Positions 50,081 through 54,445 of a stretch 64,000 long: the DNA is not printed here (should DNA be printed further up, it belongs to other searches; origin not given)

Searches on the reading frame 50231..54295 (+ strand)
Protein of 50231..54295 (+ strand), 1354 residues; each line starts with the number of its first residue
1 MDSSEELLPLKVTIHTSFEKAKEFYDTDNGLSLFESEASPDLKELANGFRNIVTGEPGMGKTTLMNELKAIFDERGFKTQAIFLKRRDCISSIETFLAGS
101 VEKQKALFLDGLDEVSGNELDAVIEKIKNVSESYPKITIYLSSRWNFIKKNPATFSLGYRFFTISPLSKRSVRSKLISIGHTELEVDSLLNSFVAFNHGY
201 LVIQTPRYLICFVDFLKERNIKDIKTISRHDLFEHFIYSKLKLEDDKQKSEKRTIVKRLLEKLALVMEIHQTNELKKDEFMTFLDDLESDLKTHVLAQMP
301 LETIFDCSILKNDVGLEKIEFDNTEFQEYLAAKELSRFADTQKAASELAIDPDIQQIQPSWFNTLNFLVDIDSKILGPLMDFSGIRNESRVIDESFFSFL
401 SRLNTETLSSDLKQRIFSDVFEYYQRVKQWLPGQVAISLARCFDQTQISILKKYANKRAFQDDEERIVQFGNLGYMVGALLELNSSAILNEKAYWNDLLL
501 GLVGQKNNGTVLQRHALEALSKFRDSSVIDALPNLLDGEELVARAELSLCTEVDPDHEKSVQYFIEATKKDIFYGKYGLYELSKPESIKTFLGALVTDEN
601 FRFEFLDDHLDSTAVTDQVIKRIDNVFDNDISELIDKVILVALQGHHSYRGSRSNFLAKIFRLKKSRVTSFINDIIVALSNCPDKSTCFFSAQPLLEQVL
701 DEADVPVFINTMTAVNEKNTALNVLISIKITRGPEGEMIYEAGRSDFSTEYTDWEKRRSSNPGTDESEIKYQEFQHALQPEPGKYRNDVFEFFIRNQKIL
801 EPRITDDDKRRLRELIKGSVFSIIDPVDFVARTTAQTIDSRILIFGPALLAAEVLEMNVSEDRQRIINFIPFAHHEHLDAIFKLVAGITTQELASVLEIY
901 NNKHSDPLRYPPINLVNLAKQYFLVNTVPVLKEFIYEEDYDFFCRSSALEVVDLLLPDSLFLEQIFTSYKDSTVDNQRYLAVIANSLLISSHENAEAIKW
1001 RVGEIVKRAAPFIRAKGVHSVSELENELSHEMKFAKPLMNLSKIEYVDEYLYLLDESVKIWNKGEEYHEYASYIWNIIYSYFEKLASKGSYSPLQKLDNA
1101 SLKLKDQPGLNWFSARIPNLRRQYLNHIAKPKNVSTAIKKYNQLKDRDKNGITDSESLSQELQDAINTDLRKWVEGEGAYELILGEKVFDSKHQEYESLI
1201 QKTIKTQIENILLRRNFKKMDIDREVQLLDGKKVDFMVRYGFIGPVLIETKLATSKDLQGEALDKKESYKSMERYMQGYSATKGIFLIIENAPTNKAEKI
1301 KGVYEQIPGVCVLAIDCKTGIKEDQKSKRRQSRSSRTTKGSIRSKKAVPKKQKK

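Call 6: search_protein_families(library=pfam, proteins=[window:50231-54295:+], max_evalue=0.01)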
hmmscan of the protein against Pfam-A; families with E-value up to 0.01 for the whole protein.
window:50231-54295:+ (1354 aa): 6 families
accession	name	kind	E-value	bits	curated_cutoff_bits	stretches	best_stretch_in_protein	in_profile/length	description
PF24883.2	NPHP3_N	-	0.00015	22.4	24.8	0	100-144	121-164/164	Nephrocystin 3, N-terminal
PF13401.12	AAA_22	-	0.00062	20.5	27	1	52-90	9-37/130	AAA domain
PF20720.3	nSTAND3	-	0.00063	19.9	27.2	1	52-144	21-111/155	Novel STAND NTPase 3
PF13191.12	AAA_16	-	0.0012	19.8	32.6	1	52-94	28-64/167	AAA ATPase domain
PF03266.21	NTPase_1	-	0.0036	17.6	23.9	1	52-83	3-34/168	NTPase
PF13604.12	AAA_30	-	0.0099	16.1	27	0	51-80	21-50/191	AAA domain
